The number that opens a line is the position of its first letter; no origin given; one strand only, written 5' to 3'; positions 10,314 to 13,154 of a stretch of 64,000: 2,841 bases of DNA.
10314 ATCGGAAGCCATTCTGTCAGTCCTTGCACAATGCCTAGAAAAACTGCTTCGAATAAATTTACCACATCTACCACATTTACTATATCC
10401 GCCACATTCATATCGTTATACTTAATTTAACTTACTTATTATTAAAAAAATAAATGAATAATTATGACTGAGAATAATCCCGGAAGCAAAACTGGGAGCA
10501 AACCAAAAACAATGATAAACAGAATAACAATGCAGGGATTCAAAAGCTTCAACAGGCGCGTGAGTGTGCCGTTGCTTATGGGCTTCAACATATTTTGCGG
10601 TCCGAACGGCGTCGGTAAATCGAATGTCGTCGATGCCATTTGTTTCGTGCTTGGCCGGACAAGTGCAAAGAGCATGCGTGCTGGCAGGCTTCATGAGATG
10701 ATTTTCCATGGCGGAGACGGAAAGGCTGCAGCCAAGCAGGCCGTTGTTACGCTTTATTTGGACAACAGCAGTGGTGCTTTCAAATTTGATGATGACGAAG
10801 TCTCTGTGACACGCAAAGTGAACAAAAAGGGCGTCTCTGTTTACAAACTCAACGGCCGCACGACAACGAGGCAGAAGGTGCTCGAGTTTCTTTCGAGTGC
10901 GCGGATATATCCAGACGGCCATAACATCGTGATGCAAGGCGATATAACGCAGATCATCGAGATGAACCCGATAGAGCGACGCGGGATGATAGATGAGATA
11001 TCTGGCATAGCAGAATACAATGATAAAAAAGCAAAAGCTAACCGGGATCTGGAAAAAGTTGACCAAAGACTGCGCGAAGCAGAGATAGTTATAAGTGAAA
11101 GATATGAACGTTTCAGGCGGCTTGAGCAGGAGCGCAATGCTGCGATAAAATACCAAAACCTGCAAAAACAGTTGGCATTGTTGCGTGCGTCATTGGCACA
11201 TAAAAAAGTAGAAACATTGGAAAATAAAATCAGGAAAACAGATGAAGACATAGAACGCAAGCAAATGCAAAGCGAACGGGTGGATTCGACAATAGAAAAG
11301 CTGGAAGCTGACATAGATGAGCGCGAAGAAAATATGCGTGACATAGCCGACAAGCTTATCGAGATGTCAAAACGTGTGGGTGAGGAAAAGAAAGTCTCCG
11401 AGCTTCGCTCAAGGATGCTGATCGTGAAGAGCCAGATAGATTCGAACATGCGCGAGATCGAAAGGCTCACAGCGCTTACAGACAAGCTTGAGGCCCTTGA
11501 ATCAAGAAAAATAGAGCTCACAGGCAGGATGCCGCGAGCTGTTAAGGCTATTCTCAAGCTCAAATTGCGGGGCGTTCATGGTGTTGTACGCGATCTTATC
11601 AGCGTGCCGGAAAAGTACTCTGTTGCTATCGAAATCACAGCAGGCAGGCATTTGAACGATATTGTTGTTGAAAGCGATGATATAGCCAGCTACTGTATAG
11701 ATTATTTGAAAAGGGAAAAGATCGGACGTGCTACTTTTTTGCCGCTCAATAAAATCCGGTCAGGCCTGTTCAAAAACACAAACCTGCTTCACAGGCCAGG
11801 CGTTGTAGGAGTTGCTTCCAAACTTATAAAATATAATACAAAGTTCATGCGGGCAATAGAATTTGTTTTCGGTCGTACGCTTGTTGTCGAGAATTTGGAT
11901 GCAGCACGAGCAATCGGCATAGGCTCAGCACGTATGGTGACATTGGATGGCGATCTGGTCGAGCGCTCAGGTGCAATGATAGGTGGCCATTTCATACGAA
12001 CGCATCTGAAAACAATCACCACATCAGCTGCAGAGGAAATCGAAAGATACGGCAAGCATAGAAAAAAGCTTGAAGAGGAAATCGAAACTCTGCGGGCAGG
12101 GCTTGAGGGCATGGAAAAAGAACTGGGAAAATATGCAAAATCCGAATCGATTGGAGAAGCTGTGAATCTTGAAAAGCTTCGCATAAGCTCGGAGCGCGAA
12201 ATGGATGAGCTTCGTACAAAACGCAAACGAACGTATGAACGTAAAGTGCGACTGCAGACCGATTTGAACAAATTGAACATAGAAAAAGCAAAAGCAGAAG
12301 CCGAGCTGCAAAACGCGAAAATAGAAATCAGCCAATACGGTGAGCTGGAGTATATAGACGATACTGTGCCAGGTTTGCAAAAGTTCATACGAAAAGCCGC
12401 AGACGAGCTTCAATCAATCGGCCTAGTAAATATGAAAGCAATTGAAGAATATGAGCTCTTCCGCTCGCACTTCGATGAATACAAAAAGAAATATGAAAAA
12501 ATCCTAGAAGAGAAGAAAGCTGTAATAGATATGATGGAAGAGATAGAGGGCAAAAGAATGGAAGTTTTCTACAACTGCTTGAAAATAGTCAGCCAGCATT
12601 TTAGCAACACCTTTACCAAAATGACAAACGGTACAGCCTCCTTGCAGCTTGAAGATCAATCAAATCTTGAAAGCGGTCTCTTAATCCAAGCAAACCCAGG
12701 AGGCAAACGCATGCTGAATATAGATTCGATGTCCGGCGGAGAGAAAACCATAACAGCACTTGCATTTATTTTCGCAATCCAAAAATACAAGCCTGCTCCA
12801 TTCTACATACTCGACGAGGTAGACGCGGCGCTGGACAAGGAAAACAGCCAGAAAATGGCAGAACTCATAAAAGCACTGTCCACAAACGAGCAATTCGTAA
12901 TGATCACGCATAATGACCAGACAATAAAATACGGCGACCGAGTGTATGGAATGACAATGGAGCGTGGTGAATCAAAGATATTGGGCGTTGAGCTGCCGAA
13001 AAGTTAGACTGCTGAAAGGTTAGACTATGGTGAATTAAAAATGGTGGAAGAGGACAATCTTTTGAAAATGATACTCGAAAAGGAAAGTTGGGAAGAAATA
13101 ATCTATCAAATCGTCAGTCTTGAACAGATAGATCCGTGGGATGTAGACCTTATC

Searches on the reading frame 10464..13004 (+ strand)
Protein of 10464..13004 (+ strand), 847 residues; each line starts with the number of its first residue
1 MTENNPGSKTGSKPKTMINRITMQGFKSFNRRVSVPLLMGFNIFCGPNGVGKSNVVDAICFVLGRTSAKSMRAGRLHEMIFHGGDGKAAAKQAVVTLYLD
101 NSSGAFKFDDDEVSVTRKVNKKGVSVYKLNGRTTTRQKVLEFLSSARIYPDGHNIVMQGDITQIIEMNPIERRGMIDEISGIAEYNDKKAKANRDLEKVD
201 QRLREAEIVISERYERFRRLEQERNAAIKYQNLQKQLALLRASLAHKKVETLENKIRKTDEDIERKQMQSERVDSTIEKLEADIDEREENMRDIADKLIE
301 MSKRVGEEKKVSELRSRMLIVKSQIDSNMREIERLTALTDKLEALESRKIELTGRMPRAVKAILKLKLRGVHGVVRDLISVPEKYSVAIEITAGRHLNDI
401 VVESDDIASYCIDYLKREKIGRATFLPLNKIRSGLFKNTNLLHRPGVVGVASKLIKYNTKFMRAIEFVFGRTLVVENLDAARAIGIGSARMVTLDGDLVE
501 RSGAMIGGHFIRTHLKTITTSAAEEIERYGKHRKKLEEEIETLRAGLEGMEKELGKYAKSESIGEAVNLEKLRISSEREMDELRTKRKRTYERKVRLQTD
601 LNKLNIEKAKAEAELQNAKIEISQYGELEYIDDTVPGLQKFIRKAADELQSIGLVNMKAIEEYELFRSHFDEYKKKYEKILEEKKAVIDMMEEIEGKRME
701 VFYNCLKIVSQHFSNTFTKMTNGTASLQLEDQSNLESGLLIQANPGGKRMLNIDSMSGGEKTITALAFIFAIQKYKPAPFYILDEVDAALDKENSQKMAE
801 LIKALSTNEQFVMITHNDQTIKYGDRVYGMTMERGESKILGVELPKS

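Call 83: search_protein_families(library=pfam, proteins=[window:10464-13004:+], max_evalue=0.00001)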
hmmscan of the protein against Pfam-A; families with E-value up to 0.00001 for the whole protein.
window:10464-13004:+ (847 aa): 5 families
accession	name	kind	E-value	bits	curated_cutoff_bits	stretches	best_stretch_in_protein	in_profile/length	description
PF02463.25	SMC_N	-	6.2e-70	235.5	40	1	17-835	1-217/220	RecF/RecN/SMC N terminal domain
PF06470.18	SMC_hinge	-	1.5e-32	112.8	22.5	1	369-484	2-115/116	SMC proteins Flexible Hinge Domain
PF13476.12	AAA_23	-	6.1e-18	66.6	27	1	20-264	1-201/201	AAA domain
PF13304.12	AAA_21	-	1.1e-10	42.6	27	0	643-819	191-301/304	AAA domain, putative AbiEii toxin, Type IV TA system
PF13175.12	AAA_15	-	1.3e-07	32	32.1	1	17-319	1-266/374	AAA ATPase domain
